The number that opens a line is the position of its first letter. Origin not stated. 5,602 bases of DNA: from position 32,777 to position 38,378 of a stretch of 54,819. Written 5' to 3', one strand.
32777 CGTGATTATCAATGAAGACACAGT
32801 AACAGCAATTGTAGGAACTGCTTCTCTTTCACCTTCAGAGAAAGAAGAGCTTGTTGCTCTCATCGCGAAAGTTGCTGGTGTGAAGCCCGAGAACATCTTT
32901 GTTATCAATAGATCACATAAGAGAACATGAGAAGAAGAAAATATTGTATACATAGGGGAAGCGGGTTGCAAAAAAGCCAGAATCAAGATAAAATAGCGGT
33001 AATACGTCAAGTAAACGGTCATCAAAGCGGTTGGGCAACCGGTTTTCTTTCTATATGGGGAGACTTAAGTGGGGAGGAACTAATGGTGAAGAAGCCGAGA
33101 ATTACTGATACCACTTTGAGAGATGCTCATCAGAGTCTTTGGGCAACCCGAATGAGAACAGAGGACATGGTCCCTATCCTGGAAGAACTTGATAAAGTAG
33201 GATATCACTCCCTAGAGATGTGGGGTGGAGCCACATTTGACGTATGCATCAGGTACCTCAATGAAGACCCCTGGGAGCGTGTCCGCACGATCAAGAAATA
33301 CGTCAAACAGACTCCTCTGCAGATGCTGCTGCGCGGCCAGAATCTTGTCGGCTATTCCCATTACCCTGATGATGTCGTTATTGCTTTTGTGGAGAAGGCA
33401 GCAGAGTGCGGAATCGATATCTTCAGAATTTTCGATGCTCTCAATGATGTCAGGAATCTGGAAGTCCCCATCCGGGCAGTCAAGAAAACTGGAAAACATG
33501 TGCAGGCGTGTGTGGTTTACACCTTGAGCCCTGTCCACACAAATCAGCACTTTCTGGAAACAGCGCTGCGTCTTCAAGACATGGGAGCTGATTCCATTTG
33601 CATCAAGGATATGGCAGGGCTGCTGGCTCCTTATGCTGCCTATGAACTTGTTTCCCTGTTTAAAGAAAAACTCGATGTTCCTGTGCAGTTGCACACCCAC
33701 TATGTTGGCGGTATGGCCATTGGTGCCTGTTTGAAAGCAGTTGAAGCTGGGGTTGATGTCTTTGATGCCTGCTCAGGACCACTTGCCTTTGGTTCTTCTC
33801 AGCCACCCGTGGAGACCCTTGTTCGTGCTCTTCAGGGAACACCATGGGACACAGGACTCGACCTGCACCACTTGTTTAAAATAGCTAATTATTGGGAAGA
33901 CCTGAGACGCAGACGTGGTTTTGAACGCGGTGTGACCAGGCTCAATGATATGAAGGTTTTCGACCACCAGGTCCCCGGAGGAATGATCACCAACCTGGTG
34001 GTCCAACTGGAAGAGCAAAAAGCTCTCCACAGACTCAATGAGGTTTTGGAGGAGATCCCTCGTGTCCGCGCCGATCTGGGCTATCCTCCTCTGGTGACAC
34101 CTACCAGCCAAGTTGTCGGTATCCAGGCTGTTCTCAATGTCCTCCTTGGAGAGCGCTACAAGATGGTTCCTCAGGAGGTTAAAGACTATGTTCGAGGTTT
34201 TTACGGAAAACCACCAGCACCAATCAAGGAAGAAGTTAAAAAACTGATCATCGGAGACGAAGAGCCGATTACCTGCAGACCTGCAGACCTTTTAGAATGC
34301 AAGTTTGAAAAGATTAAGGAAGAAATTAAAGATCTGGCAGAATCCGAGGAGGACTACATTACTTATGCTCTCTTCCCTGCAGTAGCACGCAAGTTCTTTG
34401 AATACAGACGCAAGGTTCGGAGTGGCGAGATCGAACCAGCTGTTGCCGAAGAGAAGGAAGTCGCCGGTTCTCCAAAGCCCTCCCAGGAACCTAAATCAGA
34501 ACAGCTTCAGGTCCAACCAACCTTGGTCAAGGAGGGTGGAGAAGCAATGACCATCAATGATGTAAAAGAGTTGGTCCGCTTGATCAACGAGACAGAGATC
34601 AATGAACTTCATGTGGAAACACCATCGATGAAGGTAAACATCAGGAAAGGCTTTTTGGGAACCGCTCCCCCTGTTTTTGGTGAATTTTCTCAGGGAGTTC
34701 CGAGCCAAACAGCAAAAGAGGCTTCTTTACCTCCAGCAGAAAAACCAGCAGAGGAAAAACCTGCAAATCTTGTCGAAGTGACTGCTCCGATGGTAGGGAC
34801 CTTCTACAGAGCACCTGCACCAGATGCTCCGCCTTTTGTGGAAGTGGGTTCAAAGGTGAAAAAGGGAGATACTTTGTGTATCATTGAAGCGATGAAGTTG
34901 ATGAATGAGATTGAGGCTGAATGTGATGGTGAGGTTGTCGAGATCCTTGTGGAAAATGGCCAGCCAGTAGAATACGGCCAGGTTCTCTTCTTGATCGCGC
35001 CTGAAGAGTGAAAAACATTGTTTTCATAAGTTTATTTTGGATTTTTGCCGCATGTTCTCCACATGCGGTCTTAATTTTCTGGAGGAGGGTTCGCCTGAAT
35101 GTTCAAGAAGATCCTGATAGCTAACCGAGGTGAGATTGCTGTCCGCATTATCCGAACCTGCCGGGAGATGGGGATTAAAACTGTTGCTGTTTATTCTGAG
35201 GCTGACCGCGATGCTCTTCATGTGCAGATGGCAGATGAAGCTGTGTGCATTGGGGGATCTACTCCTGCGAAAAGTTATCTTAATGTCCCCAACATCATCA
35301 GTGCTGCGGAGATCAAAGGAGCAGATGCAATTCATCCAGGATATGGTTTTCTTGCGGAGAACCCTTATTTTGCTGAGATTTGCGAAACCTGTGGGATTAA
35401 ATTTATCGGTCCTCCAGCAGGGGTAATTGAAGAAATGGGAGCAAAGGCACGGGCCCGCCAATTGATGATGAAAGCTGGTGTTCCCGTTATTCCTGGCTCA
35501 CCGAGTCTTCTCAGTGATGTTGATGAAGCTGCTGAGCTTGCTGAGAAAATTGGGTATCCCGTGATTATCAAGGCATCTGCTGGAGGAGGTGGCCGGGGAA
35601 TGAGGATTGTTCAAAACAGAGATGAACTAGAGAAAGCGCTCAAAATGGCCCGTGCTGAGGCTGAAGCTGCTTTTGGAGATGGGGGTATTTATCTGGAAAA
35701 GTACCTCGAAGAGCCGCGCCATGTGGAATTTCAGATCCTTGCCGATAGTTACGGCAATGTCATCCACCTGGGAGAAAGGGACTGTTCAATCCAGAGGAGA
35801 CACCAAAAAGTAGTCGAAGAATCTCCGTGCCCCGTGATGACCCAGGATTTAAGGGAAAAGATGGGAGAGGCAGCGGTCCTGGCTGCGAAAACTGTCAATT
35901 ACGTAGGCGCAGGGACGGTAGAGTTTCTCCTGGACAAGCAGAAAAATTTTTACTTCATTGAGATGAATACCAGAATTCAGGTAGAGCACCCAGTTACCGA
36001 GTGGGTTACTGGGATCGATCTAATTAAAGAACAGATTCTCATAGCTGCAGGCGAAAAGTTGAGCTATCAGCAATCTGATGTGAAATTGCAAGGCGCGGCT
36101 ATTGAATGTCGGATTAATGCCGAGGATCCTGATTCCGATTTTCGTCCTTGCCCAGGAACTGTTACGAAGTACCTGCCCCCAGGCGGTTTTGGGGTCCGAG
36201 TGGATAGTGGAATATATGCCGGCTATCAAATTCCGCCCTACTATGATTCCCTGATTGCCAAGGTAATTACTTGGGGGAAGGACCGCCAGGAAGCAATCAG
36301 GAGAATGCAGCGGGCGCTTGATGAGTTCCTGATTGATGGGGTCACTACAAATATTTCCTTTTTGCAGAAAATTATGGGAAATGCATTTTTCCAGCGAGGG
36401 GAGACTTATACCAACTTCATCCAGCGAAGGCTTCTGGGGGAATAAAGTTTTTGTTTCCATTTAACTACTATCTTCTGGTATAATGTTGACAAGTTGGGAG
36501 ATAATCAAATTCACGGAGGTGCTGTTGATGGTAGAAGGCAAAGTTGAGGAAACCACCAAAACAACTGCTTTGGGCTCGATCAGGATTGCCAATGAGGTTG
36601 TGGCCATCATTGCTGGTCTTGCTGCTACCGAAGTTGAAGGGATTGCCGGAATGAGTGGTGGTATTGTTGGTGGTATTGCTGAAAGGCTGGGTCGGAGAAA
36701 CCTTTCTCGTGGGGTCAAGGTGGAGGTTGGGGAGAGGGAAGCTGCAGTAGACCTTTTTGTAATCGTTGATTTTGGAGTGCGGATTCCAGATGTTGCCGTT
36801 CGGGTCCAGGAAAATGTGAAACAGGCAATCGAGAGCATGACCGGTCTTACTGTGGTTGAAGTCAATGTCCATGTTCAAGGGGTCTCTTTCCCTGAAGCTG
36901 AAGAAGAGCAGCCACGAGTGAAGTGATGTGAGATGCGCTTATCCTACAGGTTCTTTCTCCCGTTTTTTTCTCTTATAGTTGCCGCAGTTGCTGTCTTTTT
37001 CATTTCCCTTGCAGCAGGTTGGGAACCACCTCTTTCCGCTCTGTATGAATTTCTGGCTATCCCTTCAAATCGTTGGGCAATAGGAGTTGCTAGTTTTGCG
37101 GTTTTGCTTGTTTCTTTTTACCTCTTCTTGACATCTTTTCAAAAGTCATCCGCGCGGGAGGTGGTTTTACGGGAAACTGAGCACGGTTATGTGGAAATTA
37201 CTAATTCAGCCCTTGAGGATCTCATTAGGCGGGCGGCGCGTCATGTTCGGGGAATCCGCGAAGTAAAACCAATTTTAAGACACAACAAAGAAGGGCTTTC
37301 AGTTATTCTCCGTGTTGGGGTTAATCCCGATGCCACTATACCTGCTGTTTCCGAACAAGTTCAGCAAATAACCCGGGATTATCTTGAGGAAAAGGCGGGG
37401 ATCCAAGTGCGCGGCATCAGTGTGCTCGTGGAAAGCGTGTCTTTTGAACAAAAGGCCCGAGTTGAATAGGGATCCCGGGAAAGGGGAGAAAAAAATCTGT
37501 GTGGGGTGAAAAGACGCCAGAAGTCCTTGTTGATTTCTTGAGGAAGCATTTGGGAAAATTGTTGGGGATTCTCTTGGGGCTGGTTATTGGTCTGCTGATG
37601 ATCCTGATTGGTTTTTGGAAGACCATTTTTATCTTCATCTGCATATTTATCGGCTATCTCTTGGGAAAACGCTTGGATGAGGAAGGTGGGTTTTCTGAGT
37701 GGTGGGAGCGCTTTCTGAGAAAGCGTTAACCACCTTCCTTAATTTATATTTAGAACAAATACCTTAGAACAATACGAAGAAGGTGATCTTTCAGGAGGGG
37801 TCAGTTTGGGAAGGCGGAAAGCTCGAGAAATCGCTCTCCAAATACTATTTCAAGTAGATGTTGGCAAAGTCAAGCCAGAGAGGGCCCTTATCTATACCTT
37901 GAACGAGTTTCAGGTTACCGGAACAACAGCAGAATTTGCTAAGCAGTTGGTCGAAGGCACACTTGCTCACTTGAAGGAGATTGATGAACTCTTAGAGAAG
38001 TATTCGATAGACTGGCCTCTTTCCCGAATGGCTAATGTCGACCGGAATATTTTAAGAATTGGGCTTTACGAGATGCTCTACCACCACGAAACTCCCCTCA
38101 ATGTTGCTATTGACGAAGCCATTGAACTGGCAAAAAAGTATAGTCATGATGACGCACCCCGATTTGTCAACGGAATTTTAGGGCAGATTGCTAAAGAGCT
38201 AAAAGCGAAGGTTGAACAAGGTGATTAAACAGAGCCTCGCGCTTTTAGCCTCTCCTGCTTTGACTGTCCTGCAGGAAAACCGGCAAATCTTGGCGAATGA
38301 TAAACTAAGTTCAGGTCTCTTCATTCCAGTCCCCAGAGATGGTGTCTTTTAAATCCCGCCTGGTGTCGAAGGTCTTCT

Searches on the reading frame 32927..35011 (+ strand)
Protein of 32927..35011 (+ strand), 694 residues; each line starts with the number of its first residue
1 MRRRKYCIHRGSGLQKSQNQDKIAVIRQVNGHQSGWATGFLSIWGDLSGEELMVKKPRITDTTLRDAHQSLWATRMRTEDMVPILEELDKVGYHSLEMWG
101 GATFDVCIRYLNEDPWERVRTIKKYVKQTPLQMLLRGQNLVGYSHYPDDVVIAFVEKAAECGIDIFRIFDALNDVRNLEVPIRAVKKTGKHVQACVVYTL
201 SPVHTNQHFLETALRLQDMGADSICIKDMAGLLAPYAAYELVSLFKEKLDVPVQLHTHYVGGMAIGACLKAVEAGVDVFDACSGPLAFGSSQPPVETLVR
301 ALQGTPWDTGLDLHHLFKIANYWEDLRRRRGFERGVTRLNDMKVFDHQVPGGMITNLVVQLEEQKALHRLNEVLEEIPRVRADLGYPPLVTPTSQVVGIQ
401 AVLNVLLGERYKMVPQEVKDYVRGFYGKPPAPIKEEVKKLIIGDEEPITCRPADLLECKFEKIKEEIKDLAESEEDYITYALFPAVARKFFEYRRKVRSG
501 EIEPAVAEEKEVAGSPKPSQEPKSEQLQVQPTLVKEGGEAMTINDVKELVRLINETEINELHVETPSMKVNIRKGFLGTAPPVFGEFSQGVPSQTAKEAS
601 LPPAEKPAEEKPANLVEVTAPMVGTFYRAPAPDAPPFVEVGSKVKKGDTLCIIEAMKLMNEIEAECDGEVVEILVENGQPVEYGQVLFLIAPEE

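Call 46: search_protein_families(library=pfam, proteins=[window:32927-35011:+], max_evalue=0.001)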
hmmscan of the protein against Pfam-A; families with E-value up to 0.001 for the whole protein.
window:32927-35011:+ (694 aa): 5 families
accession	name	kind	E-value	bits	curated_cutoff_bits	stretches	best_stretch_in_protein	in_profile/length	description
PF02436.23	PYC_OADA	-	1.2e-57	195.3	27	1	344-499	1-169/201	Conserved carboxylase domain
PF00364.28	Biotin_lipoyl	-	5.3e-24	84.3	22.1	1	617-690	2-73/73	Biotin-requiring enzyme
PF00682.25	HMGL-like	-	1.9e-20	73.8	29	1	57-321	2-258/260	HMGL-like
PF13533.13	Biotin_lipoyl_2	-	2.6e-07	30.7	29.8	1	666-688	7-29/32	Biotin-lipoyl like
PF01597.25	GCV_H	-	0.00025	21.4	22.2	1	639-673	40-74/122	Glycine cleavage H-protein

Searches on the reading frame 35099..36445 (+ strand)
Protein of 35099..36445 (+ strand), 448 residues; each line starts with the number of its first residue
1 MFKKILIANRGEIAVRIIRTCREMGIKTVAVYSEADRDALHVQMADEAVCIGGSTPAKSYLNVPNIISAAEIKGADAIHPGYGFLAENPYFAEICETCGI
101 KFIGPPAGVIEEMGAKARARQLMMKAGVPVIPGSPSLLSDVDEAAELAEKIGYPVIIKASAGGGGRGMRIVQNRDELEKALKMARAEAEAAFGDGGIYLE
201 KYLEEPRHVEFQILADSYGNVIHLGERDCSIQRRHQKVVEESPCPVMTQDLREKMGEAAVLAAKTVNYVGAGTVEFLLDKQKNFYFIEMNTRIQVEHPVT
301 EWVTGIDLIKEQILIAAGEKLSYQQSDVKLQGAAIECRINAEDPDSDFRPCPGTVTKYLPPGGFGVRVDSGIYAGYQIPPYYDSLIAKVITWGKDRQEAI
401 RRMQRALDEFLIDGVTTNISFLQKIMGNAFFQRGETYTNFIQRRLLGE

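Call 46: search_protein_families(library=pfam, proteins=[window:35099-36445:+], max_evalue=0.001)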
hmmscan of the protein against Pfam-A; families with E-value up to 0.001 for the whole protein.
window:35099-36445:+ (448 aa): 10 families
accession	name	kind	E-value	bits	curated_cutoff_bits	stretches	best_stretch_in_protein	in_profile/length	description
PF02786.22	CPSase_L_D2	-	8e-83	277.5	19.8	1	116-322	2-209/211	Carbamoyl-phosphate synthase L chain, ATP binding domain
PF00289.28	Biotin_carb_N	-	3.3e-49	166.4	25.5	1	1-110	1-110/110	Biotin carboxylase, N-terminal domain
PF02785.25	Biotin_carb_C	-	2.9e-43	146.8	32.4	1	336-442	1-107/108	Biotin carboxylase C-terminal domain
PF07478.18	Dala_Dala_lig_C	-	8.3e-13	48.7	24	1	126-291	5-174/204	D-ala D-ala ligase C-terminus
PF02222.28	ATP-grasp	-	2.5e-10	40.7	27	1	137-292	15-162/179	ATP-grasp domain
PF08443.16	RimK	-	4.6e-08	33.3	21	0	116-183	4-71/188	RimK-like ATP-grasp domain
PF02655.19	ATP-grasp_3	-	1.1e-05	26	23.2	1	146-294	25-158/160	ATP-grasp domain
PF01071.24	GARS_A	-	4.2e-05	23.9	27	1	115-216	2-101/194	Phosphoribosylglycinamide synthetase, ATP-grasp (A) domain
PF14397.11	ATPgrasp_ST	-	0.00054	19.7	31.4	0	116-177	22-85/278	Sugar-transfer associated ATP-grasp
PF13549.11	ATP-grasp_5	-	0.00057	19.7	27.6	0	116-160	12-54/221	ATP-grasp domain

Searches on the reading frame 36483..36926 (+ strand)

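Call 45: search_protein_families(library=pfam, proteins=[window:36483-36926:+], max_evalue=0.001)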
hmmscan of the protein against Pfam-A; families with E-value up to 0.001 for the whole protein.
window:36483-36926:+ (147 aa): 1 family
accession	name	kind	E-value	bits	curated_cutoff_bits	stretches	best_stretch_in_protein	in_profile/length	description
PF03780.18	Asp23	-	2e-38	131.6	28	1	30-134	2-107/108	Asp23 family, cell envelope-related function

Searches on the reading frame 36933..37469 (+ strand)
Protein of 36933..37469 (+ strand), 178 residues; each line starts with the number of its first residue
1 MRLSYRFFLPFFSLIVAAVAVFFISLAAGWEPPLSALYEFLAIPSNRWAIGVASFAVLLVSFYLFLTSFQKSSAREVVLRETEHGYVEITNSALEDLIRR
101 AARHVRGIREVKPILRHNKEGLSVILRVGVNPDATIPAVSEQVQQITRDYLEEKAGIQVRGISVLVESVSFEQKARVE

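Call 45: search_protein_families(library=pfam, proteins=[window:36933-37469:+], max_evalue=0.001)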
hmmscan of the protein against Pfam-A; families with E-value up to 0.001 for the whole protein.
window:36933-37469:+ (178 aa): 1 family
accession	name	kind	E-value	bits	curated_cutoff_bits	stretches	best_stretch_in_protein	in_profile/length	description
PF03780.18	Asp23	-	9.6e-06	26.4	28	0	119-169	57-107/108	Asp23 family, cell envelope-related function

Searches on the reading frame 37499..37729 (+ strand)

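Call 45: search_protein_families(library=pfam, proteins=[window:37499-37729:+], max_evalue=0.001)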
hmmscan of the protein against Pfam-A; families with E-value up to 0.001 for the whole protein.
window:37499-37729:+ (76 aa): 1 family
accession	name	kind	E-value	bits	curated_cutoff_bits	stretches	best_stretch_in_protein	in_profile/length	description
PF10031.14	DUF2273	-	6.3e-18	65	25.4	1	13-60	1-48/48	Small integral membrane protein (DUF2273)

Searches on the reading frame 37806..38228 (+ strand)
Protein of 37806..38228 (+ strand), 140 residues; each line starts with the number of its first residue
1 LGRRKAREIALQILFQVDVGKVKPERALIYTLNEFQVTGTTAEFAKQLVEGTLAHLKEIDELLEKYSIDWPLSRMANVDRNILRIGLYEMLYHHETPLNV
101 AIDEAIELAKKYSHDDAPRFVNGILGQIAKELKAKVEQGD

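Call 45: search_protein_families(library=pfam, proteins=[window:37806-38228:+], max_evalue=0.001)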
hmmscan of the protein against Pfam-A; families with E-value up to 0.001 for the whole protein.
window:37806-38228:+ (140 aa): 1 family
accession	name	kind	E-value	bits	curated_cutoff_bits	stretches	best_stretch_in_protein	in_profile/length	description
PF01029.23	NusB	-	1.3e-39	136.1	23.1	1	4-130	1-133/133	NusB family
